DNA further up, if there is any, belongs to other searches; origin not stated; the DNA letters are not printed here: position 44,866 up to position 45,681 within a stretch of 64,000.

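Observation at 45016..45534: Phage-borne pyruvoyl-dependent arginine decarboxylase (PdaD)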

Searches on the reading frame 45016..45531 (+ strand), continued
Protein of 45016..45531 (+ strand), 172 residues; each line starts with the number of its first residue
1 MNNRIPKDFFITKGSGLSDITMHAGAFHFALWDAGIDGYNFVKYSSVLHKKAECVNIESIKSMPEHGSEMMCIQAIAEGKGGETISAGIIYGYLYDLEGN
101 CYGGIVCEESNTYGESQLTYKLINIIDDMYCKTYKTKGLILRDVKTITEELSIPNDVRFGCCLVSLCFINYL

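Call 27: search_protein_families(library=ncbifam, proteins=[P0032, P0038, P0044, P0053, P0090, P0057, P0133, P0016, P0061, P0149], max_evalue=0.001)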
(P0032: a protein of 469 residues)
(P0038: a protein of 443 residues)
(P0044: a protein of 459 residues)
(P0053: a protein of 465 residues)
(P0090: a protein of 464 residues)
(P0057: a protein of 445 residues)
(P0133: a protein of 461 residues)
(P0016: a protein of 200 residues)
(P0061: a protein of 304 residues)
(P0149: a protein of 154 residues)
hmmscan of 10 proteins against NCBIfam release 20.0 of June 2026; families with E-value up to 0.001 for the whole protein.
P0032 (469 aa): 6 families
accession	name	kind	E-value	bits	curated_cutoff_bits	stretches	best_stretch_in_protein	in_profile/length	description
TIGR01230.1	agmatinase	equivalog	1.4e-56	192.1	174.3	1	190-461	3-274/275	agmatinase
NF002564.0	PRK02190.1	subfamily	1.3e-29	103.4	302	1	194-441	27-278/307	agmatinase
TIGR01229.1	rocF_arginase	equivalog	8.4e-22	77.9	227.6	2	215-324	12-129/300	arginase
TIGR01227.1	hutG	equivalog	1.8e-19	70.1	229.15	1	200-457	35-303/307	formimidoylglutamase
TIGR00286.1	TIGR00286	equivalog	3.2e-14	52.9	106.95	1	15-139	2-120/152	pyruvoyl-dependent arginine decarboxylase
NF009064.0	PRK12398.1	equivalog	2.6e-11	43.8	207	1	14-107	5-101/165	pyruvoyl-dependent arginine decarboxylase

P0038 (443 aa): 6 families
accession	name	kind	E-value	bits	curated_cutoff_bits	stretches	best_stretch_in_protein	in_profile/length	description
TIGR01230.1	agmatinase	equivalog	7.5e-29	101.2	174.3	1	205-435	36-273/275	agmatinase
TIGR01229.1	rocF_arginase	equivalog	7.8e-13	48.4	227.6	2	316-431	166-288/300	arginase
NF002564.0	PRK02190.1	subfamily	1.5e-08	34.2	302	1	239-438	99-301/307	agmatinase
TIGR01227.1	hutG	equivalog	4.7e-08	32.6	229.15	1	245-420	100-290/307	formimidoylglutamase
TIGR00286.1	TIGR00286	equivalog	8.8e-06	25.5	106.95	1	8-91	2-83/152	pyruvoyl-dependent arginine decarboxylase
NF010347.0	PRK13775.1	equivalog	0.00082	18.7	381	0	354-426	242-312/331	formimidoylglutamase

P0044 (459 aa): 5 families
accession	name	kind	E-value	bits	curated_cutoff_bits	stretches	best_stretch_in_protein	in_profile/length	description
TIGR01230.1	agmatinase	equivalog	2.2e-55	188.2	174.3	1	185-453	3-274/275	agmatinase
NF002564.0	PRK02190.1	subfamily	3.7e-28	98.6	302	1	193-434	31-279/307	agmatinase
TIGR01229.1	rocF_arginase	equivalog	1.4e-23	83.7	227.6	2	212-328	14-139/300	arginase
TIGR01227.1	hutG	equivalog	1.4e-15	57.3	229.15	1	204-448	44-302/307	formimidoylglutamase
TIGR00286.1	TIGR00286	equivalog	0.00055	19.7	106.95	1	14-151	6-137/152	pyruvoyl-dependent arginine decarboxylase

P0053 (465 aa): 7 families
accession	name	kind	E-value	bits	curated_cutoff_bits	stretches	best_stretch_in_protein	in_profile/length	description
TIGR01230.1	agmatinase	equivalog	5.5e-62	209.9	174.3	1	183-456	3-274/275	agmatinase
NF002564.0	PRK02190.1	subfamily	4.3e-33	114.8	302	1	186-442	26-283/307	agmatinase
TIGR01229.1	rocF_arginase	equivalog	5.4e-24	85.1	227.6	2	332-437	167-274/300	arginase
TIGR01227.1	hutG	equivalog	5e-18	65.4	229.15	1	188-437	30-287/307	formimidoylglutamase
NF010347.0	PRK13775.1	equivalog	2e-09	37.2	381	1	381-453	249-323/331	formimidoylglutamase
TIGR00286.1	TIGR00286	equivalog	2.4e-09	37.1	106.95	1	15-133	6-121/152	pyruvoyl-dependent arginine decarboxylase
NF009064.0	PRK12398.1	equivalog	4.7e-05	23.4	207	1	8-166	5-163/165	pyruvoyl-dependent arginine decarboxylase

P0090 (464 aa): 5 families
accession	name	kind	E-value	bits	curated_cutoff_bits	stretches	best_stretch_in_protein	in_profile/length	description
TIGR01230.1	agmatinase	equivalog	4.1e-47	161.1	174.3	1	188-457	3-274/275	agmatinase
NF002564.0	PRK02190.1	subfamily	4.6e-22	78.6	302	1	192-440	27-281/307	agmatinase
TIGR01227.1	hutG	equivalog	1.4e-16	60.6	229.15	1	212-456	52-306/307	formimidoylglutamase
TIGR01229.1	rocF_arginase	equivalog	1.4e-14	54.1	227.6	1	256-444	63-281/300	arginase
NF010347.0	PRK13775.1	equivalog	1.3e-06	28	381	0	212-317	66-169/331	formimidoylglutamase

P0057 (445 aa): 7 families
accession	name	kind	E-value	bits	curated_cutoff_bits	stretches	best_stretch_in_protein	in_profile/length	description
TIGR01230.1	agmatinase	equivalog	4.1e-40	138.2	174.3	1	203-440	34-273/275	agmatinase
NF002564.0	PRK02190.1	subfamily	1.3e-24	86.9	302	1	204-422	55-279/307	agmatinase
TIGR01227.1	hutG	equivalog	1.6e-19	70.3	229.15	1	253-422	103-287/307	formimidoylglutamase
TIGR01229.1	rocF_arginase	equivalog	3.5e-18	66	227.6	2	247-301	69-125/300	arginase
TIGR00286.1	TIGR00286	equivalog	1.1e-08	34.9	106.95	1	7-121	1-110/152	pyruvoyl-dependent arginine decarboxylase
NF010347.0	PRK13775.1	equivalog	7.6e-07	28.7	381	0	360-426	243-311/331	formimidoylglutamase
NF009064.0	PRK12398.1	equivalog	0.0007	19.6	207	0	6-88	4-88/165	pyruvoyl-dependent arginine decarboxylase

P0133 (461 aa): 3 families
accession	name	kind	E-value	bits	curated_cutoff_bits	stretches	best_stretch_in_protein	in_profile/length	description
TIGR01230.1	agmatinase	equivalog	2.2e-25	89.8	174.3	1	181-449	2-273/275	agmatinase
TIGR01227.1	hutG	equivalog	3.9e-06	26.3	229.15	1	373-435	228-291/307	formimidoylglutamase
TIGR01229.1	rocF_arginase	equivalog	6.2e-06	25.8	227.6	0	376-439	218-283/300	arginase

P0016 (200 aa): 2 families
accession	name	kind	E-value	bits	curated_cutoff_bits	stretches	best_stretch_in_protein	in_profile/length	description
TIGR00286.1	TIGR00286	equivalog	1.4e-12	47.6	106.95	1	31-152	2-117/152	pyruvoyl-dependent arginine decarboxylase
NF009064.0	PRK12398.1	equivalog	7e-12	45.6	207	1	31-175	6-148/165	pyruvoyl-dependent arginine decarboxylase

P0061 (304 aa): 3 families
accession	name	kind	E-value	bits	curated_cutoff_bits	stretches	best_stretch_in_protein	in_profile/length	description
TIGR03330.1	SAM_DCase_Bsu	equivalog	6.4e-17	61.9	75.65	1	10-112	3-105/112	adenosylmethionine decarboxylase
TIGR00286.1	TIGR00286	equivalog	2.8e-08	33.6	106.95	1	137-270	3-129/152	pyruvoyl-dependent arginine decarboxylase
NF009064.0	PRK12398.1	equivalog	9.4e-08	32.2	207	1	135-280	5-150/165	pyruvoyl-dependent arginine decarboxylase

P0149 (154 aa): 2 families
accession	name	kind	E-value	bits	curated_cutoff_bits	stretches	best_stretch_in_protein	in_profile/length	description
TIGR00286.1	TIGR00286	equivalog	1.7e-30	105.8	106.95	1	2-151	2-151/152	pyruvoyl-dependent arginine decarboxylase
NF009064.0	PRK12398.1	equivalog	1.5e-19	70.6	207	1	1-124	5-134/165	pyruvoyl-dependent arginine decarboxylase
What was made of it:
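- On PvlArgDC / PdaD (Pfam PF01862): Bacteroidales P0016 also fails at 47.6 and 45.6 (call 27).
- The same is true of the agmatinase-linked bacterial copy P0016 (47.6 and 45.6; call 27).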

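Call 28: list_cluster_members(proteins=[P0009, P0016, P0017, P0032, P0044, P0053, P0061, P0033, P0149, P0011])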
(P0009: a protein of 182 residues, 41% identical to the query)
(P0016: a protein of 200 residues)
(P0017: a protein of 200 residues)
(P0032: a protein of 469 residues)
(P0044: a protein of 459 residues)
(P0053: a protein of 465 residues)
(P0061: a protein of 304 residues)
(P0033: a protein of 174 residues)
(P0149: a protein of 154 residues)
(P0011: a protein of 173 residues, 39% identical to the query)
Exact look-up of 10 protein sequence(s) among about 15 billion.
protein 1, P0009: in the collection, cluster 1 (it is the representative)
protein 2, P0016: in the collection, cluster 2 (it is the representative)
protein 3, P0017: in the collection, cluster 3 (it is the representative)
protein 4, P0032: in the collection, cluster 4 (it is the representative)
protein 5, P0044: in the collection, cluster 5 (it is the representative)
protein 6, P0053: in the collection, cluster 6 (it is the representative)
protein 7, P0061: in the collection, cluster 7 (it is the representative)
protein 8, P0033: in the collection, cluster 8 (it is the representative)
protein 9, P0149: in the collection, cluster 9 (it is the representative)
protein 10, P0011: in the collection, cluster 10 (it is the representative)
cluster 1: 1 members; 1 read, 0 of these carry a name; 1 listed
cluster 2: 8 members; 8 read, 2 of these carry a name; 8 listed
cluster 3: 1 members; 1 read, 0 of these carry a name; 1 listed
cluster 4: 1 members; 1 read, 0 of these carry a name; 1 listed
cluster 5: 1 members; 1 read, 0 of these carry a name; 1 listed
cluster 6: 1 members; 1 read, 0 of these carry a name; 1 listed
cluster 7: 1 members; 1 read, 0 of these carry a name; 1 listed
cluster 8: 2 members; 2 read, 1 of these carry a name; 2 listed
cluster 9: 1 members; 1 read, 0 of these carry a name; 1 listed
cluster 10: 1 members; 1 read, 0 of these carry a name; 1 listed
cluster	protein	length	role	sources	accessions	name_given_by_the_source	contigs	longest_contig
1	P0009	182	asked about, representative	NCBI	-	-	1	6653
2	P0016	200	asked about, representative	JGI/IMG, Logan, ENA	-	arginine decarboxylase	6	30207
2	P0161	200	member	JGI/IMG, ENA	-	arginine decarboxylase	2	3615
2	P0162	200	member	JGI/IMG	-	-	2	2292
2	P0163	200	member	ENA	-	-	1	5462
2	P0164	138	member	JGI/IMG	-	-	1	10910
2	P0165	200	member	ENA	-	-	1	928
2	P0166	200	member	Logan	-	-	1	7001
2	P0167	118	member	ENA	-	-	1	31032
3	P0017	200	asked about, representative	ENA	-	-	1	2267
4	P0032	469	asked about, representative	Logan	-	-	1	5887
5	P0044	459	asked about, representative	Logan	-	-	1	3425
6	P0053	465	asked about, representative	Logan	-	-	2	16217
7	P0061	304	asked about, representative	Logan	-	-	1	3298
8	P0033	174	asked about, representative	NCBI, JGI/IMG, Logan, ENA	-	arginine decarboxylase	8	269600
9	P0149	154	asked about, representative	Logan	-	-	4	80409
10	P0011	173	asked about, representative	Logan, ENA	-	-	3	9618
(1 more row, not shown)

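Call 30: find_encoding_contigs(protein=P0053, flank=8000, max_places=2)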
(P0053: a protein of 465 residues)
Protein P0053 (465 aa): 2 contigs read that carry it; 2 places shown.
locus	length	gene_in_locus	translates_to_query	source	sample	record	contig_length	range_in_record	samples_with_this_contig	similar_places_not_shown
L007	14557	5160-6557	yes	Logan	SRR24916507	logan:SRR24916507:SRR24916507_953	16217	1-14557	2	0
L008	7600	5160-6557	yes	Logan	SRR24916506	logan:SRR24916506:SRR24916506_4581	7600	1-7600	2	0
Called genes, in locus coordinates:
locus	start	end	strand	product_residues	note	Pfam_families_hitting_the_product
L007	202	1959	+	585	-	PF07690:MFS_1, PF05977:MFS_3 (weak)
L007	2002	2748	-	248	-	-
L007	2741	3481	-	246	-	PF01501:Glyco_transf_8 (weak)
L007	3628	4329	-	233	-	-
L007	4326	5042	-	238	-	-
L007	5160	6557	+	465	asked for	PF01862:PvlArgDC, PF00491:Arginase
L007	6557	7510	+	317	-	PF01916:DS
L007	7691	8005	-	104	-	-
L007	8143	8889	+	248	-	PF02390:Methyltransf_4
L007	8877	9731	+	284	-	-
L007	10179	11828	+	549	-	PF00342:PGI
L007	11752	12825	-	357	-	PF02463:SMC_N, PF13175:AAA_15, PF13476:AAA_23, PF13514:AAA_27 (weak), PF13304:AAA_21 (faint)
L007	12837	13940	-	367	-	PF00712:DNA_pol3_beta, PF02767:DNA_pol3_beta_2, PF02768:DNA_pol3_beta_3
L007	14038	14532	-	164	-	PF01668:SmpB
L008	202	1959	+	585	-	PF07690:MFS_1, PF05977:MFS_3 (weak)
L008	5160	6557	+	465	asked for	PF01862:PvlArgDC, PF00491:Arginase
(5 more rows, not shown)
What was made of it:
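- One fusion is followed by a deoxyhypusine-synthase-family gene in a bacterial contig (call 30).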

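Call 31: find_related_loci(query=A1, collection=genome_contigs, flank=6000)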
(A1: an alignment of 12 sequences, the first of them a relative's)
Query A1 (172 aa) in genome_contigs; peptide patterns used: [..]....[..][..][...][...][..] (x = any residue, [..] = any of these).
80 stretches matched a pattern; 42 encode a relative of the query (tblastn E <= 1e-3); 42 distinct loci.
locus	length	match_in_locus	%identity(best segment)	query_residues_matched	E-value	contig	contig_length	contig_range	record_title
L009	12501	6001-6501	43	2-171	8e-39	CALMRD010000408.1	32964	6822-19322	MAG TPA_asm: uncultured Bacteroidales bacterium isolate SRR6284161_bin.35_CONCOCT_v1.1_MAG genome assembly, contig: ERZ7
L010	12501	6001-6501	43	1-172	2e-38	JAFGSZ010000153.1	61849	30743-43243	MAG: Bacteroidales bacterium isolate Zod_Metabat.943 k87_14660761, whole genome shotgun sequence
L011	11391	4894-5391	42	1-171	2e-38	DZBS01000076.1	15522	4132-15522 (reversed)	MAG TPA_asm: Draconibacterium orientale isolate SulCav_PC08_66_30_11 SulCav_PC08-66_3098_length_15522_cov_5.640460, whol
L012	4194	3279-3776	41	3-171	7e-38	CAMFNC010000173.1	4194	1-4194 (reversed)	MAG: uncultured Porphyromonas sp. isolate SRR12203219_bin.8_metaWRAP_v1.3_MAG genome assembly, contig: ERZ10551942.50095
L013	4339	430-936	43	1-172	6e-38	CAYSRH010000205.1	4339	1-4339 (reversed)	MAG TPA_asm: uncultured Bacteroidales bacterium isolate binchicken_co8_162 genome assembly, contig: NODE_41044_length_43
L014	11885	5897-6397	42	2-171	9e-38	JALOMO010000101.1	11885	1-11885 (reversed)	MAG: Bacteroidales bacterium isolate Prado053 scaffold_8632, whole genome shotgun sequence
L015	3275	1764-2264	42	2-171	1e-37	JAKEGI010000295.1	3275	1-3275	MAG: Bacteroidales bacterium isolate PMV_4.124 PMV_4.124.k101_4906285, whole genome shotgun sequence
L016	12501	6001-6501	42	2-171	3e-37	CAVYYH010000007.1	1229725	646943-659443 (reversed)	MAG: uncultured Bacteroidales bacterium isolate MFD02979.bin.1.67 genome assembly, contig: contig_59964, whole genome sh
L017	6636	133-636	41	2-172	6e-37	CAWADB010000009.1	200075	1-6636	MAG: uncultured Bacteroidales bacterium isolate MFD00905.bin.2.66 genome assembly, contig: contig_25274, whole genome sh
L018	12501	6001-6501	41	2-171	7e-37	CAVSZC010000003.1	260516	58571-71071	MAG: uncultured Bacteroidales bacterium isolate MFD04716.bin.1.420 genome assembly, contig: contig_20425, whole genome s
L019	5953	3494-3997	42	2-172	4e-37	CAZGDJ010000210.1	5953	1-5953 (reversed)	MAG TPA_asm: uncultured Rikenella sp. isolate SRP192927_co7_121 genome assembly, contig: NODE_31054_length_5953_cov_3.44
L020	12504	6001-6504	41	2-172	6e-37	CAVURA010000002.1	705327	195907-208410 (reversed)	MAG: uncultured Bacteroidales bacterium isolate MFD01299.bin.1.197 genome assembly, contig: contig_12405, whole genome s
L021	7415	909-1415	41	1-172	1e-36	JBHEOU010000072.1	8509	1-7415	MAG: Bacteroidales bacterium isolate S6_bin.48.strict S6_NODE_72, whole genome shotgun sequence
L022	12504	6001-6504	40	2-172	2e-36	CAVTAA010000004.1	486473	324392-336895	MAG: uncultured Bacteroidales bacterium isolate MFD04716.bin.2.212 genome assembly, contig: contig_23149, whole genome s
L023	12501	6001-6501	42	2-171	5e-36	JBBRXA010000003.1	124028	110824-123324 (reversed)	MAG: Bacteroidales bacterium isolate La4_metabat2.135 La4_metabat2.135_K_1942111_L_124028_cov_22.5070, whole genome shot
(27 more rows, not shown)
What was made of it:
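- On Host-derived phage auxiliary metabolic gene: 36 of 42 genome loci are Bacteroidales/Bacteroidota (call 31).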

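Call 32: find_related_loci(query=A1, collection=viral_contigs, flank=8000)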
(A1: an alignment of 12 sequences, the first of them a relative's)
Query A1 (172 aa) in viral_contigs; peptide patterns used: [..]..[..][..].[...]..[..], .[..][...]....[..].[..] (x = any residue, [..] = any of these).
84 stretches matched a pattern; 22 encode a relative of the query (tblastn E <= 1e-3); 22 distinct loci.
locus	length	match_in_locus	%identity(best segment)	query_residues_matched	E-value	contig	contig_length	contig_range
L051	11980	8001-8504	47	1-171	1e-42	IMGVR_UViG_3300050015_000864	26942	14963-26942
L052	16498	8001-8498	47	4-172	1e-41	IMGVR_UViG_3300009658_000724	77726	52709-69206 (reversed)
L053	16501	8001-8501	44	3-172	6e-39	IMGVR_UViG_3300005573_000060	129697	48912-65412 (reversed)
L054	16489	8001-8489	43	3-172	2e-38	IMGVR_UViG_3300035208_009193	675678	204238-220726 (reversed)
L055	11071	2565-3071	45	1-172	5e-38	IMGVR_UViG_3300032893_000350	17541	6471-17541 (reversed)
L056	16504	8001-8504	42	1-172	2e-37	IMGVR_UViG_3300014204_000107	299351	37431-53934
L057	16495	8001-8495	42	3-172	1e-33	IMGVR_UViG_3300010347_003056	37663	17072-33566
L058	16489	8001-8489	43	3-171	1e-33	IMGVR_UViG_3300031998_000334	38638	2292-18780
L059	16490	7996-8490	41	1-171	8e-33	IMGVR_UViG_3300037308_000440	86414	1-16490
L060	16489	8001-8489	41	3-171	4e-31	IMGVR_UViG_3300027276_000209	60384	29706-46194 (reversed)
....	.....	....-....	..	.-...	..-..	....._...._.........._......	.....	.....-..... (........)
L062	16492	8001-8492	35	1-171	2e-29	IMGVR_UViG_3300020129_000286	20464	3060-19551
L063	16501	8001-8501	38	1-172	2e-29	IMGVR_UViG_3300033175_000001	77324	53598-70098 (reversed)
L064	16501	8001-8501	39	4-171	1e-28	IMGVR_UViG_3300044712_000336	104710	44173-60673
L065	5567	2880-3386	38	2-171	3e-27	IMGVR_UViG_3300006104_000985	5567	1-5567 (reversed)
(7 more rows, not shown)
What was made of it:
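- The family recurs in many unrelated phage contigs (call 32).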

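Call 34: predict_structure(alignment_id=A1)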
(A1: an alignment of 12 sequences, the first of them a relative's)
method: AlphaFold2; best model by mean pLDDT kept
length: 172 residues; sequences in the alignment: 12
mean_pLDDT: 93.4   pTM: 0.88
mean pLDDT of the five models: 93.4, 89.8, 88.0, 84.6, 78.4
residues with pLDDT >= 90: 144; 70-90: 26; 50-70: 1; < 50: 1
segments of 3 or more residues with pLDDT < 50: none
pLDDT, mean of each block of 10 residues (from residue 1): 80 97 94 94 89 88 84 96 97 97 96 95 97 96 97 96 95 84
secondary structure, 60 per line:
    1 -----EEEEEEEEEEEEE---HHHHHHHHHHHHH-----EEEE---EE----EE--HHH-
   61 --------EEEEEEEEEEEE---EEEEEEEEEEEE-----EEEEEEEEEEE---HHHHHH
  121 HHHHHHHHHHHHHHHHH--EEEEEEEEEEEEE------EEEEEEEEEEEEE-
elements in order: E6-18 H22-34 E40-43 E69-80 E84-95 E101-111 H115-137 E140-152 E159-171
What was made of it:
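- AF2 model pLDDT 93.4, pTM 0.88 (call 34). The structure prediction is confident (call 34).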

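Call 38: fold_search(model_id=the predicted structure, library=pdb)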
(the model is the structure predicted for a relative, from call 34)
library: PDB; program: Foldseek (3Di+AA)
matches with E <= 10: 1171; with E <= 0.001: 12
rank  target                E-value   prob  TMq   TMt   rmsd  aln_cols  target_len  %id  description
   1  1n2m_A                1.7e-13  1.00  0.77  0.83   2.9       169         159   20  The S53A Proenzyme Structure of Methanococcus jannaschii. (released 2003-03-25)
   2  2qqd_H                2.1e-13  1.00  0.78  0.87   2.1       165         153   20  N47A mutant of Pyruvoyl-dependent Arginine Decarboxylase from Methanococcus jannashii (released 2008-03-18)
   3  1n2m_B                3.3e-13  1.00  0.75  0.81   2.6       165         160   21  The S53A Proenzyme Structure of Methanococcus jannaschii. (released 2003-03-25)
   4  2qqd_F                4.5e-13  1.00  0.76  0.85   2.6       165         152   21  N47A mutant of Pyruvoyl-dependent Arginine Decarboxylase from Methanococcus jannashii (released 2008-03-18)
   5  1n2m_D                6.0e-13  1.00  0.76  0.84   2.6       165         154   21  The S53A Proenzyme Structure of Methanococcus jannaschii. (released 2003-03-25)
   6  1n2m_F                7.1e-13  1.00  0.77  0.85   2.5       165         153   20  The S53A Proenzyme Structure of Methanococcus jannaschii. (released 2003-03-25)
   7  1n2m_E                1.1e-12  1.00  0.76  0.80   2.5       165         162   21  The S53A Proenzyme Structure of Methanococcus jannaschii. (released 2003-03-25)
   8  2qqd_C                1.3e-12  1.00  0.76  0.81   2.6       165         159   21  N47A mutant of Pyruvoyl-dependent Arginine Decarboxylase from Methanococcus jannashii (released 2008-03-18)
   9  1n2m_C                1.8e-12  1.00  0.76  0.80   2.5       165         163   20  The S53A Proenzyme Structure of Methanococcus jannaschii. (released 2003-03-25)
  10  2qqd_B                2.9e-05  1.00  0.51  0.75   3.4       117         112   15  N47A mutant of Pyruvoyl-dependent Arginine Decarboxylase from Methanococcus jannashii (released 2008-03-18)
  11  1mt1_B                4.7e-05  1.00  0.51  0.75   3.4       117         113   15  The Crystal Structure of Pyruvoyl-dependent Arginine Decarboxylase from Methanococcus jannaschii (released 2003-03-25)
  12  2qqc_B                5.9e-05  1.00  0.54  0.80   2.7       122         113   16  E109Q mutant of Pyruvoyl-dependent Arginine Decarboxylase from Methanococcus jannashii (released 2008-03-18)
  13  8yzn                  2.6e-02  0.05  0.12  0.06  20.6       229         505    9  Crystal structural analysis of PaL (released 2024-04-17)
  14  8yzo                  3.7e-02  0.04  0.12  0.06  20.6       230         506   10  Crystal structural analysis of PaL mutant L297M (released 2024-04-17)
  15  9ib7_C                4.9e-02  0.08  0.11  0.13  19.2       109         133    8  Tumor necrosis factor-like lectin PLTL from Photorhabdus laumondii in complex with Blood group B trisaccharide (released 2025-10-29)
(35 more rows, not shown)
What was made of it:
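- On AdoMetDC-derived phage pyruvoyl ADC (SpeDA type): All significant fold matches are PvlArgDC (call 38).
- The top 12 PDB fold matches are all M. jannaschii PvlArgDC chains, TM up to 0.87 (call 38).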

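Call 39: find_encoding_contigs(protein=P0013, flank=8000, max_places=3)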
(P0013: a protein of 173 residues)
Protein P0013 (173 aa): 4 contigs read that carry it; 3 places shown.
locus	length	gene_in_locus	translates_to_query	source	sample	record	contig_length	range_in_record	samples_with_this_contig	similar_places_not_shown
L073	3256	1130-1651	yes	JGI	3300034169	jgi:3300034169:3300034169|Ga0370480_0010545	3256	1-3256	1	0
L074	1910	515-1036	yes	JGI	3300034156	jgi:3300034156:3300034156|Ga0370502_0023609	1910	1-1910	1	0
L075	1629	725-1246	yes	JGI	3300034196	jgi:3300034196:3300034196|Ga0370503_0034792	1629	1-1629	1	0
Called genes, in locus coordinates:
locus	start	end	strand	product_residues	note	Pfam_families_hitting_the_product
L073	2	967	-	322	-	?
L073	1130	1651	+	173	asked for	PF01862:PvlArgDC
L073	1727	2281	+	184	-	PF03264:Cytochrom_NNT, PF09699:Paired_CXXCH_1 (faint), PF14522:Cytochrome_C7 (weak)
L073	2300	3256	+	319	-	?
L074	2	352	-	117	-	?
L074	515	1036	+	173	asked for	PF01862:PvlArgDC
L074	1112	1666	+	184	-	PF03264:Cytochrom_NNT, PF09699:Paired_CXXCH_1 (faint), PF14522:Cytochrome_C7 (weak)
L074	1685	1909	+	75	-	?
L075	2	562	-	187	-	?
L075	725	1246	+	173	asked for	PF01862:PvlArgDC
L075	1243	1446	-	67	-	-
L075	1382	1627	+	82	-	?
